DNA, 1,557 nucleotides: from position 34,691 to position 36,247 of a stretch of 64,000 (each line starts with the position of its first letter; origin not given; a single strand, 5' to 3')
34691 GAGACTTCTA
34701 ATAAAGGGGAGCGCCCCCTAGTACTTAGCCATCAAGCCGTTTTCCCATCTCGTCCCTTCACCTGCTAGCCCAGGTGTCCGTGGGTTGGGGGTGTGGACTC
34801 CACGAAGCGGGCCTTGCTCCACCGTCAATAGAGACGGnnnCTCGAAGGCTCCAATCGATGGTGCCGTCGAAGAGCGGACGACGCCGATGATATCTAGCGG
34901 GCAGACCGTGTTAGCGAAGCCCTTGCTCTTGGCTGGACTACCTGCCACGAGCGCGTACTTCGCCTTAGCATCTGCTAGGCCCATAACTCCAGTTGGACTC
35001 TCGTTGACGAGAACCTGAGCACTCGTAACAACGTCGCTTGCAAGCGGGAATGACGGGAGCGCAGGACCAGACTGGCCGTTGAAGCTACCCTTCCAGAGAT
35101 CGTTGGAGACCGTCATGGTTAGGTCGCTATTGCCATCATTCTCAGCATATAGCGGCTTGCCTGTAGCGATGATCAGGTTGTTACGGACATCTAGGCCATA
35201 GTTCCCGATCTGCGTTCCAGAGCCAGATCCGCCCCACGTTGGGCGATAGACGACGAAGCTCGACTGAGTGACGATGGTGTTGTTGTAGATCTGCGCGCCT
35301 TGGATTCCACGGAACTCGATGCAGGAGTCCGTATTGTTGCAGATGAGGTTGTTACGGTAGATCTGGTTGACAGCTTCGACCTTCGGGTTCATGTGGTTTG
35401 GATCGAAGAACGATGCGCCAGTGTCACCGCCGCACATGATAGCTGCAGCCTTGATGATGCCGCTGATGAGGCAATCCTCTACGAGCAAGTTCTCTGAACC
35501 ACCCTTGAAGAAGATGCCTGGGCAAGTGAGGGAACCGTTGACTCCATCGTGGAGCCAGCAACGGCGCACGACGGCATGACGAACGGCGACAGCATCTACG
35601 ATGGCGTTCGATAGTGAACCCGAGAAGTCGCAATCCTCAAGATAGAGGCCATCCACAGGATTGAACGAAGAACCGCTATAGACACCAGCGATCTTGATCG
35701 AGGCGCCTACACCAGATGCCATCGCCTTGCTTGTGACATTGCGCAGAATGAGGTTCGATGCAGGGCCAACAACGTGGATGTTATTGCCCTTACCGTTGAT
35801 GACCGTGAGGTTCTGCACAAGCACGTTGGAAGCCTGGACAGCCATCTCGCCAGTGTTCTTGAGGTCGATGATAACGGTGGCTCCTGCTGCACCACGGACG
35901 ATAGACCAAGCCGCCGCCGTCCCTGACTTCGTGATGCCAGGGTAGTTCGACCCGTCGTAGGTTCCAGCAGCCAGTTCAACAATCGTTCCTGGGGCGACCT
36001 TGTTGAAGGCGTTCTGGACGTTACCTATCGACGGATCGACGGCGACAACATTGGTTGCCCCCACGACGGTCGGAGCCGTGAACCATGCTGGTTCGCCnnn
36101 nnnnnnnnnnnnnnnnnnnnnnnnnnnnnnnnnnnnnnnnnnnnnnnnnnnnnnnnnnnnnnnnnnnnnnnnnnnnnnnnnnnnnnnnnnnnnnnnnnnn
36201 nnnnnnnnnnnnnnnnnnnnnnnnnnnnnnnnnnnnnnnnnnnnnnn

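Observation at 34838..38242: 1134-aa modular protein: three Pro-Thr linkers, Ig-like insert and C-terminal parallel beta-helix (depolymerase-type tailspike?)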

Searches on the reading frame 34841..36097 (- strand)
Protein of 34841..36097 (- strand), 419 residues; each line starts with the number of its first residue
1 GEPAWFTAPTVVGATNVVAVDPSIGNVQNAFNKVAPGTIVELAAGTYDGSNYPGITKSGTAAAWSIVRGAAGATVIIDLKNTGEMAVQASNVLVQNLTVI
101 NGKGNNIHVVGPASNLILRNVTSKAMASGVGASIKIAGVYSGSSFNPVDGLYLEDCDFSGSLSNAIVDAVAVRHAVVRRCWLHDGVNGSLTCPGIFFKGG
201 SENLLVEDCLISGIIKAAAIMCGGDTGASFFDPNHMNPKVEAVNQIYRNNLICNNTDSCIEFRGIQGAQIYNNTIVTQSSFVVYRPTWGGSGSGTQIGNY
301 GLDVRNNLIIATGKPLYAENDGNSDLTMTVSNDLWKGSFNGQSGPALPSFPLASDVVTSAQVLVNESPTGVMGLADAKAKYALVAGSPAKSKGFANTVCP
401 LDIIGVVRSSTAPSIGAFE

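Call 12: search_solved_structures(query=window:34841-36097:-, max_evalue=10, show_alignments=2)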
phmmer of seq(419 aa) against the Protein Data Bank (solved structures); distinct sequences matched with E-value up to 10: 2.
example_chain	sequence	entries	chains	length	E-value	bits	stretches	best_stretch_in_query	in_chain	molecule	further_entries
4beg_A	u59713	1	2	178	0.01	17.9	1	345-401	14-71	PHOSPHATIDYLETHANOLAMINE BINDING PROTEIN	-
6im0_A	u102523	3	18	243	1.2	11.1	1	133-208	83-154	Carbonic anhydrase (Carbonate dehydratase)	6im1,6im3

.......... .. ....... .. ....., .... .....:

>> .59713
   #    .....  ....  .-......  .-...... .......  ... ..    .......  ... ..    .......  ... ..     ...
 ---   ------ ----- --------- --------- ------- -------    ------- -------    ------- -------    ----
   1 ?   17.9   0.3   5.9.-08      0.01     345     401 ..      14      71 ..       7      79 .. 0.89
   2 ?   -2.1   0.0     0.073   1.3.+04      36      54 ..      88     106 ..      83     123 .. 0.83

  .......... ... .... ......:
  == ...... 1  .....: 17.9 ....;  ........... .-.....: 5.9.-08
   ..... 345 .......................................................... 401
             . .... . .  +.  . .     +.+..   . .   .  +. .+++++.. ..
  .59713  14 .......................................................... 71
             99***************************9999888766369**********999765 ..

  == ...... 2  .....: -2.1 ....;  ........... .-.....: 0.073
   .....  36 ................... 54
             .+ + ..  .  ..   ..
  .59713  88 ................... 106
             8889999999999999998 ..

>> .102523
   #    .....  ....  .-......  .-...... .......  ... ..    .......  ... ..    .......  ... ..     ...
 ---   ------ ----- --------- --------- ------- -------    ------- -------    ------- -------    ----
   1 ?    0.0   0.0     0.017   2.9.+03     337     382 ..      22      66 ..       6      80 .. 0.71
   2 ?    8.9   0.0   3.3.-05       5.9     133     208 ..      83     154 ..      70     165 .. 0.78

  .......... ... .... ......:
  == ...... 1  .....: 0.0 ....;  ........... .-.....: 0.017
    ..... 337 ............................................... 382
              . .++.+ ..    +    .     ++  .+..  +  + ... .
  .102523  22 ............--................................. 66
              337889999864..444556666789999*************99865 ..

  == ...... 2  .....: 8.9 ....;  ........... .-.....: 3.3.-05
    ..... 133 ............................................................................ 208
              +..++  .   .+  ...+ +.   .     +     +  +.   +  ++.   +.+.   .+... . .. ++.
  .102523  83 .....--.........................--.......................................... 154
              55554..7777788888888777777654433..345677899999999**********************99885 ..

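Call 13: search_protein_families(library=pfam, proteins=[window:34841-36097:-], max_evalue=10)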
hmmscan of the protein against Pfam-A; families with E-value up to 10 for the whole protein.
seq(419 aa): 3 families
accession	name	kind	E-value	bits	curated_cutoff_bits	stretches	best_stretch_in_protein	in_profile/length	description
PF13229.12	Beta_helix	-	3.5e-07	30.4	25.9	2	80-224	22-148/158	Right handed beta helix region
PF03440.20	APT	-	0.022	15.2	25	1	24-63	36-76/87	Aerolysin/Pertussis toxin (APT) domain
PF05048.19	NosD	-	0.029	14.3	23.6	1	244-317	92-154/212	Periplasmic copper-binding protein (NosD)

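Call 15: find_homologous_proteins(query=window:34841-36097:-, max_evalue=0.001)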
Query seq(419 aa) (419 aa): 46 proteins with E <= 0.001 among 8000 candidates.
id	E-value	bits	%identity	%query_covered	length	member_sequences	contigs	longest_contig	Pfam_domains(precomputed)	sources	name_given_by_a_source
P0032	9.6e-145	501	58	97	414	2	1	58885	PF22842.4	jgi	jgi:hypothetical protein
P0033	1.1e-136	474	54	99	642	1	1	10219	PF02369.23,PF22842.4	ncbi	-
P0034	2.7e-128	446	51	98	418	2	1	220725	PF22842.4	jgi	jgi:hypothetical protein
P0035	6.2e-123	429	53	96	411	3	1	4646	PF22842.4,PF14592.13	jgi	jgi:hypothetical protein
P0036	1.9e-117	411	54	84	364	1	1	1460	-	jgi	jgi:hypothetical protein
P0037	1.2e-115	405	50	98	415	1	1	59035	PF22842.4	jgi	jgi:hypothetical protein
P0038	3.3e-107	377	45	100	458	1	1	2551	PF22842.4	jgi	jgi:hypothetical protein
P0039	5.2e-100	353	44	100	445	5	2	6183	PF22842.4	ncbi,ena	-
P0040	3.9e-98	347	44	93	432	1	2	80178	PF22842.4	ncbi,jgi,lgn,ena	jgi:hypothetical protein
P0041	9.4e-93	329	45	99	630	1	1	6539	PF13229.13,PF22842.4,PF00395.26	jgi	jgi:hypothetical protein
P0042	5.3e-90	320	58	59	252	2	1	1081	-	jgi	-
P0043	2.1e-88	315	45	100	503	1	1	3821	PF13229.13,PF22842.4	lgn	-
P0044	1.5e-87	312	44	100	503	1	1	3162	PF13229.13,PF22842.4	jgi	jgi:hypothetical protein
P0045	1.8e-87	312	44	100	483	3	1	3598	PF13229.13,PF22842.4,PF14592.13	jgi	-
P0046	1.3e-84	303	45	94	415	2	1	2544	PF13229.13,PF22842.4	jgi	jgi:hypothetical protein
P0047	1.4e-83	299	44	100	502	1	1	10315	PF13229.13,PF22842.4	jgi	jgi:hypothetical protein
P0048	5.2e-80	287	44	93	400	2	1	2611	PF13229.13,PF22842.4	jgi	jgi:hypothetical protein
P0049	2.7e-79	285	40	100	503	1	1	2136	PF22842.4,PF00395.26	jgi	jgi:hypothetical protein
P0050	1.0e-77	280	41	100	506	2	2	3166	PF13229.13,PF22842.4,PF14592.13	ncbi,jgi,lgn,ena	ncbi:MAG TPA: right-handed parallel beta-helix repeat-containing protein [Polyangiaceae bacterium]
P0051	5.3e-72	261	42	94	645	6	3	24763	PF22842.4,PF00395.26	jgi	jgi:S-layer family protein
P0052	3.1e-71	259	40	94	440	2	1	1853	PF22842.4,PF14592.13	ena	-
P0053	3.2e-69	252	40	98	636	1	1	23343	PF22842.4,PF00395.26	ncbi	-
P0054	3.8e-68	248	41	93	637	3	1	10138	PF22842.4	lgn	-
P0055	1.5e-67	246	40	94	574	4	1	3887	PF22842.4,PF14592.13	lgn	-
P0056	7.8e-67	244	41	94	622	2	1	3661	PF22842.4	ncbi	-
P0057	7.8e-67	244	40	94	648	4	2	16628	PF22842.4,PF14592.13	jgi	-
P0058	1.5e-66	243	41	94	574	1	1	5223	PF22842.4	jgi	-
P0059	2.5e-66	242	40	94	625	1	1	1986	PF22842.4,PF00395.26,PF14592.13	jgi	-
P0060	2.6e-66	242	40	94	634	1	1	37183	PF22842.4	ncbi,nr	ncbi:MAG: right-handed parallel beta-helix repeat-containing protein [Acidimicrobiia bacterium]|nr:r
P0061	8.8e-66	241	40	95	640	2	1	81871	PF22842.4,PF00395.26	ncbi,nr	ncbi:MAG: hypothetical protein GY788_08185 [bacterium]|nr:hypothetical protein [bacterium]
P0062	1.5e-65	240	40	94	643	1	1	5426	PF22842.4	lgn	-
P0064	2.7e-64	236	39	94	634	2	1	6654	PF22842.4,PF00395.26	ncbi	-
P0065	3.2e-64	235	40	94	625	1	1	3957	PF22842.4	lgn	-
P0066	6.9e-64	234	40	94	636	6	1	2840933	PF22842.4,PF00395.26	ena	-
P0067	1.6e-63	233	39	94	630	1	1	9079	PF22842.4,PF00395.26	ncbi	-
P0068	1.8e-63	233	38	94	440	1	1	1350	PF22842.4,PF14592.13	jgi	jgi:hypothetical protein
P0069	2.3e-63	233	39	95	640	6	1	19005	PF22842.4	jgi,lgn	jgi:hypothetical protein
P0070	2.9e-63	232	38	98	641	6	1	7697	PF22842.4,PF00395.26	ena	-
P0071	3.7e-62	229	40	94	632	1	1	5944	PF22842.4,PF00395.26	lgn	-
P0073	6.9e-61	224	39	94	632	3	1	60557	PF22842.4,PF00395.26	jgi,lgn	-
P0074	9.0e-61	224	39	93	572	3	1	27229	PF22842.4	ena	-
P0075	4.0e-48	182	43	70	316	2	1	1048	PF13229.13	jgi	jgi:hypothetical protein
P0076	4.0e-5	41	33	29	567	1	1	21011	PF13229.13,PF22842.4,PF05048.20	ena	-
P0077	7.9e-5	40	28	32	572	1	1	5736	PF13229.13,PF22842.4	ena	-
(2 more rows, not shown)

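Call 18: find_encoding_contigs(protein=P0034, flank=10000, max_places=3)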
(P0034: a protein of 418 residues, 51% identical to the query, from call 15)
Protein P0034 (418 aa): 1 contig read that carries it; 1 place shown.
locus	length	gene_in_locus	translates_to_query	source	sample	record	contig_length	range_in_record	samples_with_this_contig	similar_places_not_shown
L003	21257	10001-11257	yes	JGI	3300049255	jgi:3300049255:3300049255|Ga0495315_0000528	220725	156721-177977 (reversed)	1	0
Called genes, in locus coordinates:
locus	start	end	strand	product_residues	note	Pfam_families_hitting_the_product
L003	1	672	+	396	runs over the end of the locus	PF00108:Thiolase_N, PF02803:Thiolase_C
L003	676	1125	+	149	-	PF06445:GyrI-like, PF14526:Cass2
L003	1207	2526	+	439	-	PF00330:Aconitase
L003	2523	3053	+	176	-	PF00694:Aconitase_C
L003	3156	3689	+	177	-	-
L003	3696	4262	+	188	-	-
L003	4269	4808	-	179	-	-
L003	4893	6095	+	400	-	PF00180:Iso_dh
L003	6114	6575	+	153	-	PF00578:AhpC-TSA, PF08534:Redoxin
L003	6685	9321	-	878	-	PF00069:Pkinase, PF03109:ABC1 (faint), PF07714:PK_Tyr_Ser-Thr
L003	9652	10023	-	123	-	-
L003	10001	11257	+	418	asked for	PF22842:Pel9A-like_beta_helix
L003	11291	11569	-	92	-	-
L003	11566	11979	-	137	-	PF00561:Abhydrolase_1 (weak), PF05728:UPF0227, PF12697:Abhydrolase_6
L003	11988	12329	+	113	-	PF12014:Cyclin_D1_bind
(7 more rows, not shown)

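Call 30: find_related_loci(query=A3, collection=viral_contigs, flank=10000)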
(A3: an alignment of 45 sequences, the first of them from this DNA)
Query A3 (419 aa) in viral_contigs; peptide patterns used: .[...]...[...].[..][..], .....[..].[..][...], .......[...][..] (x = any residue, [..] = any of these).
106 stretches matched a pattern, but none encodes a relative of the query by tblastn (E <= 1e-3).

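Call 33: find_related_loci(query=A3, collection=genome_contigs, flank=8000)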
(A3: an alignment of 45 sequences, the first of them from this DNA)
Query A3 (419 aa) in genome_contigs; peptide patterns used: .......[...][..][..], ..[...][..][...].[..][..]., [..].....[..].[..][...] (x = any residue, [..] = any of these).
161 stretches matched a pattern; 24 encode a relative of the query (tblastn E <= 1e-3); 24 distinct loci.
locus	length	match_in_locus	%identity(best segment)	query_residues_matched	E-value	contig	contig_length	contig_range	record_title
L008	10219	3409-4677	54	5-419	8e-147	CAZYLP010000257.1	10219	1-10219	MAG TPA_asm: uncultured Planctomycetota bacterium isolate SRP287453_co1_338 genome assembly, contig: NODE_12553_length_1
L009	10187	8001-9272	44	2-419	1e-97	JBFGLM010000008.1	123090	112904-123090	MAG: Acidimicrobiia bacterium isolate Mix_sand03.2021.01.D.83 k141_1475425_length_123090_cov_23.5834, whole genome shotg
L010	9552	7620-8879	44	2-419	8e-97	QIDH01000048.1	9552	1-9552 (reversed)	MAG: Acidimicrobiia bacterium isolate SZUA-232 Ga0063294_10004233, whole genome shotgun sequence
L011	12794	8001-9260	44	2-419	4e-94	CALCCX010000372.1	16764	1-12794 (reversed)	MAG TPA_asm: uncultured Acidimicrobiia bacterium isolate DRR093004_bin.71_CONCOCT_v1.1_MAG genome assembly, contig: ERZ6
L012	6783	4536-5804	41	2-419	9e-92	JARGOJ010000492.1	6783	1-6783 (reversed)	MAG: Planctomycetota bacterium isolate bin_em_oilr2.004 NODE_5367_length_6783_cov_4.236474, whole genome shotgun sequenc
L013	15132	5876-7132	39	2-419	8e-80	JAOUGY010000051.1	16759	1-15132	MAG: Acidimicrobiia bacterium isolate 4_1_May_SF_Bin47 4_1_May_SF_Bin47_scaffold_1317_c1, whole genome shotgun sequence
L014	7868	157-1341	43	27-419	6e-79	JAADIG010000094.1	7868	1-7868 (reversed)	MAG: Actinomycetota bacterium isolate M_MetaBat.3 contig-127_22985, whole genome shotgun sequence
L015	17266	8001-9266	38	2-419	6e-79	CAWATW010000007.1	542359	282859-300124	MAG: uncultured bacterium isolate MFD09779.bin.1.206 genome assembly, contig: contig_53985, whole genome shotgun sequenc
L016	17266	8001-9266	39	2-419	1e-78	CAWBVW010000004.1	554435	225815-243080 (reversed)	MAG: uncultured bacterium isolate MFD09779.bin.1.214 genome assembly, contig: contig_25066, whole genome shotgun sequenc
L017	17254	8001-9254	38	2-419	1e-73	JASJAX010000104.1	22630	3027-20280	MAG: Acidimicrobiia bacterium isolate MO_035.B30 MO_035.c_1161, whole genome shotgun sequence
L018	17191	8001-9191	40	22-419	3e-73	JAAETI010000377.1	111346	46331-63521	MAG: bacterium isolate Vin_3 VinG_CONTIG1140051, whole genome shotgun sequence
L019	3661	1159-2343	41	27-419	7e-74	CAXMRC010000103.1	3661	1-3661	MAG: uncultured Gemmatimonadales bacterium isolate 10C-St20-MC-01_bin.19.orig genome assembly, contig: k141_519164, whol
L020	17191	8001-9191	41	22-419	4e-73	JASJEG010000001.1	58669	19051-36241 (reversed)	MAG: Acidimicrobiia bacterium isolate MO_207.B6 MO_207.c_29, whole genome shotgun sequence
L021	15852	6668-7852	41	27-419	1e-72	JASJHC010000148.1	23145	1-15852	MAG: Acidimicrobiia bacterium isolate ChS5.bin.13 ChesSed_k141_723133, whole genome shotgun sequence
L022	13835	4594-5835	38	9-419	5e-70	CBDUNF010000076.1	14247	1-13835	MAG TPA_asm: uncultured bacterium isolate SRR22808118_binner23_Refined_49 genome assembly, contig: ERZ25043431.3145, who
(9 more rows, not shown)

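Call 42: predict_structure(alignment_id=A3)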
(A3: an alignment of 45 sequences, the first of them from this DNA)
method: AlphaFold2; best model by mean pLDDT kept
length: 419 residues; sequences in the alignment: 45
mean_pLDDT: 94.8   pTM: 0.94
mean pLDDT of the five models: 94.8, 94.6, 94.3, 94.2, 93.9
residues with pLDDT >= 90: 371; 70-90: 44; 50-70: 4; < 50: 0
segments of 3 or more residues with pLDDT < 50: none
pLDDT, mean of each block of 10 residues (from residue 1): 88 96 96 98 98 97 98 97 96 98 96 95 93 92 87 96 93 98 80 93 98 94 93 92 98 95 98 91 94 91 98 95 94 96 96 97 96 97 98 94 97 98
secondary structure, 60 per line:
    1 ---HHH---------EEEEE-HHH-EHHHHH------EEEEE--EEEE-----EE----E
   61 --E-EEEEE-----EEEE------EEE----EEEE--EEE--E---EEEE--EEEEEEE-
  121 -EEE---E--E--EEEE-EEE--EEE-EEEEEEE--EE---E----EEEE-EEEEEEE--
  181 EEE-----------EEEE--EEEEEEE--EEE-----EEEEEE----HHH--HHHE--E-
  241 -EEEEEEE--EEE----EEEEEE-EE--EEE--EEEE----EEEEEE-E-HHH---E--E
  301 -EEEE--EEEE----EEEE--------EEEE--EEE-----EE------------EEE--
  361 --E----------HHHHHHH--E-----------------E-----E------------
elements in order: E16-20 H27-31 E38-42 E45-48 E65-69 E75-78 E85-87 E92-95 E98-100 E107-110 E113-119 E122-124 E134-137 E139-141 E144-146 E148-154 E167-170 E172-178 E181-183 E195-198 E201-207 E210-212 E218-223 E242-248 E251-253 E258-263 E269-271 E274-277 E282-287 E302-305 E308-311 E316-319 E328-331 E334-336 E356-358 H374-380
